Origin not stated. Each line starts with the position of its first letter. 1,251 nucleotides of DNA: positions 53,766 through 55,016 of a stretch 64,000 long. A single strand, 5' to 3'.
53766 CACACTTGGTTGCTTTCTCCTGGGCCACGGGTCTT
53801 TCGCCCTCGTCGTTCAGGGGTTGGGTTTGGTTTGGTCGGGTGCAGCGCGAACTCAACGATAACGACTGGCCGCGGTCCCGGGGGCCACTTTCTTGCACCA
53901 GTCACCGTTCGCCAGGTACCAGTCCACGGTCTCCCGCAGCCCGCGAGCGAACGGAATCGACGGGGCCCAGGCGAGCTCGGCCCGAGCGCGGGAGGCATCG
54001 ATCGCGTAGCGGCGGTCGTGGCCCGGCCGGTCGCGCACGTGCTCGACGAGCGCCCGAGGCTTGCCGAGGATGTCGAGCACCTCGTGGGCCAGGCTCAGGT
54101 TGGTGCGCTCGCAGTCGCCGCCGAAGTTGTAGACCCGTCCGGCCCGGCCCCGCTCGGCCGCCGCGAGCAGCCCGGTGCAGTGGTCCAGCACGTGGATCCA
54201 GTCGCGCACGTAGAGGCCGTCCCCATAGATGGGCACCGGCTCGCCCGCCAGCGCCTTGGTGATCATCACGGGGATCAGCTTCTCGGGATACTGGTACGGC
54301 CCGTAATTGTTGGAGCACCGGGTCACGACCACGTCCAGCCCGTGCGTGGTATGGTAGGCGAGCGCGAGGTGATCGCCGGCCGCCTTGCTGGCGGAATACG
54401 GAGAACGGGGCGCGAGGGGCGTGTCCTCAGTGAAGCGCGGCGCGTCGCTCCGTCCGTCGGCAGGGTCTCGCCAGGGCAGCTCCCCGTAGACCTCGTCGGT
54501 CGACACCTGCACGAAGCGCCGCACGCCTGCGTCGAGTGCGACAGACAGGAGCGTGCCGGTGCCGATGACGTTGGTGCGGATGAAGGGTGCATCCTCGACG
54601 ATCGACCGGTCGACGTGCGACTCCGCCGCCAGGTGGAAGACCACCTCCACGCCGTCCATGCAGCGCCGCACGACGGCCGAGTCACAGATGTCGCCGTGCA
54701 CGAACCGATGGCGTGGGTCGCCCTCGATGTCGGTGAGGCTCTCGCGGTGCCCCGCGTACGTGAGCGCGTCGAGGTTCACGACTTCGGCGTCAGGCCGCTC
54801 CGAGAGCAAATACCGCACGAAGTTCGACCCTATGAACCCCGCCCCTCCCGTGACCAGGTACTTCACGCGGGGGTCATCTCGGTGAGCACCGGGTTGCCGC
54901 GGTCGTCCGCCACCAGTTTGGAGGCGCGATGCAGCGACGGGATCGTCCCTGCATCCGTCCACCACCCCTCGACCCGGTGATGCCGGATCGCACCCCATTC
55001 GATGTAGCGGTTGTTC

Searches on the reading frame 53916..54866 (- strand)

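Call 54: search_protein_families(library=pfam, proteins=[window:53916-54866:-], max_evalue=0.01)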
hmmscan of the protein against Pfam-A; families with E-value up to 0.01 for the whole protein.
window:53916-54866:- (317 aa): 8 families
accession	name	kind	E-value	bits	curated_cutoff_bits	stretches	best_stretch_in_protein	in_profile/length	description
PF16363.11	GDP_Man_Dehyd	-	1.7e-73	248.4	27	1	4-313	1-332/332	GDP-mannose 4,6 dehydratase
PF01370.27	Epimerase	-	8e-67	225.6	20.9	1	4-249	2-240/240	NAD dependent epimerase/dehydratase family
PF01073.25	3Beta_HSD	-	1.9e-21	76.8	22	1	4-226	1-218/280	3-beta hydroxysteroid dehydrogenase/isomerase family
PF02719.21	Polysacc_synt_2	-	1.2e-18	67.7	20.2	1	4-125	2-130/293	Polysaccharide biosynthesis protein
PF07993.18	NAD_binding_4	-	4.8e-16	59.1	20.1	1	5-186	1-206/258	Male sterility protein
PF04321.23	RmlD_sub_bind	-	3.7e-15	56.2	27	1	1-277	1-241/287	RmlD substrate binding domain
PF13460.12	NAD_binding_10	-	2.3e-10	41.1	27.2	1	7-133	1-108/184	NAD(P)H-binding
PF05368.20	NmrA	-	0.00035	20.7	27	1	4-119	6-103/298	NmrA-like family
